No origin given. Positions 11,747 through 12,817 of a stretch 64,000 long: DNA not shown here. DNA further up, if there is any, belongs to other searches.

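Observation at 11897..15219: Uncharacterised ~110-120-aa 'W-W-x-P ... G-x-G' domain present four times in two adjacent secreted proteins (stand-alone tandem pair + subtilase C-terminus)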

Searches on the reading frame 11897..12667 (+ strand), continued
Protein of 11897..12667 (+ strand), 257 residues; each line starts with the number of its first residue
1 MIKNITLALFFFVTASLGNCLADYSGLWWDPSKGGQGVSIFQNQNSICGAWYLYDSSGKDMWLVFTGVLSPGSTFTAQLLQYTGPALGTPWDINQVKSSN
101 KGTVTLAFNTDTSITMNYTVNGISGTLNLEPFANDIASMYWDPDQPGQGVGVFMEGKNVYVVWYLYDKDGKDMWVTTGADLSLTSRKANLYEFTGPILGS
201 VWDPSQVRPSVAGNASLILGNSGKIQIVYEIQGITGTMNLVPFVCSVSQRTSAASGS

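Call 53: search_protein_families(library=pfam, proteins=[L024:3242-4915:+, L011:2074-3723:+, L025:4803-6176:+, L026:4617-5387:+], max_evalue=1)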
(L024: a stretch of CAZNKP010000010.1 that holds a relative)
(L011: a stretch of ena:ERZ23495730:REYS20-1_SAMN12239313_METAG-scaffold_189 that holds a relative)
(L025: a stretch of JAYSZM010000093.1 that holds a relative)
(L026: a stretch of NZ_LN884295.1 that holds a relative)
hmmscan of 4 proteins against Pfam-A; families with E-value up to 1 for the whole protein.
L024:3242-4915:+ (558 aa): 1 family
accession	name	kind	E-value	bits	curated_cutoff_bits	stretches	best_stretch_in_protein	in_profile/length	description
PF13578.12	Methyltransf_24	-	0.15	13.4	26.3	0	161-223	48-99/105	Methyltransferase domain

L011:2074-3723:+ (550 aa): 0 families

L025:4803-6176:+ (458 aa): 8 families
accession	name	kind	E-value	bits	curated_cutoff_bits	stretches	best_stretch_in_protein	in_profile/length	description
PF13964.12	Kelch_6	-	6.8e-10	39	25.3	2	356-395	7-50/50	Kelch motif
PF07646.21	Kelch_2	-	4e-08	33.3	21.3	2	394-442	1-48/48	Kelch motif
PF13418.12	Kelch_4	-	5.3e-06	26.7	21.6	1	394-442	1-48/49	Galactose oxidase, central domain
PF22184.2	CBM_56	-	3.6e-05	24.3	27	1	225-246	51-72/75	Carbohydrate binding module family 56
PF01344.31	Kelch_1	-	0.00032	20.6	20.1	0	400-441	7-45/46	Kelch motif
PF13415.12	Kelch_3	-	0.0016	19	22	1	377-398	22-43/48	Galactose oxidase, central domain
PF24681.1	Kelch_KLHDC2_KLHL20_DRC7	-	0.0051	16.6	50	1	378-437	84-143/221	KLHDC2/KLHL20/DRC7 Kelch-repeats domain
PF24981.1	Beta-prop_ATRN-LZTR1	-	0.045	13.5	50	1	377-436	19-80/289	Attractin/LZTR1 beta-propeller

L026:4617-5387:+ (257 aa): 2 families
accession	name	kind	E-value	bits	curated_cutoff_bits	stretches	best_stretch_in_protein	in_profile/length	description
PF00722.28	Glyco_hydro_16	-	1.4e-45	155.4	22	1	68-234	2-167/175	Glycosyl hydrolases family 16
PF13385.13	Laminin_G_3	-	0.031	14.8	27.6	1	154-216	52-113/151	Concanavalin A-like lectin/glucanases superfamily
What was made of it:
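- Tried and rejected: A 22-residue sub-threshold CBM_56 hit in L025 was treated as chance (call 53).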

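Call 64: search_protein_families(library=ncbifam, proteins=[L011:2074-3723:+, L024:3242-4915:+, P0002, P0014], max_evalue=1)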
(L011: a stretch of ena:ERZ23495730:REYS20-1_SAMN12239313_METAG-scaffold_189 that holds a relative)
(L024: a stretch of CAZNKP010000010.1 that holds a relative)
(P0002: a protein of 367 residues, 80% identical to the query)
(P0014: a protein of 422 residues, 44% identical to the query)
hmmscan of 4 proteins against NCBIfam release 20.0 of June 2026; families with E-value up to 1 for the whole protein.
L011:2074-3723:+ (550 aa): 1 family
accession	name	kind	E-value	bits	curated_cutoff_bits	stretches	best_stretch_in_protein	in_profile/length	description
TIGR04275.1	beta_prop_Msarc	repeat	6.8e-06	25.7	85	2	236-271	2-37/40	beta-propeller repeat protein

L024:3242-4915:+ (558 aa): 2 families
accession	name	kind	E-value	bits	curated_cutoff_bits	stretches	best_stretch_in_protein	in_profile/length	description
TIGR04275.1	beta_prop_Msarc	repeat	0.00035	20.2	85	1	244-279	2-37/40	beta-propeller repeat protein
NF006908.0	PRK09400.1-3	equivalog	0.17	11.7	97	1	27-56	12-41/71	preprotein translocase subunit SecE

P0002 (367 aa): 0 families

P0014 (422 aa): 0 families
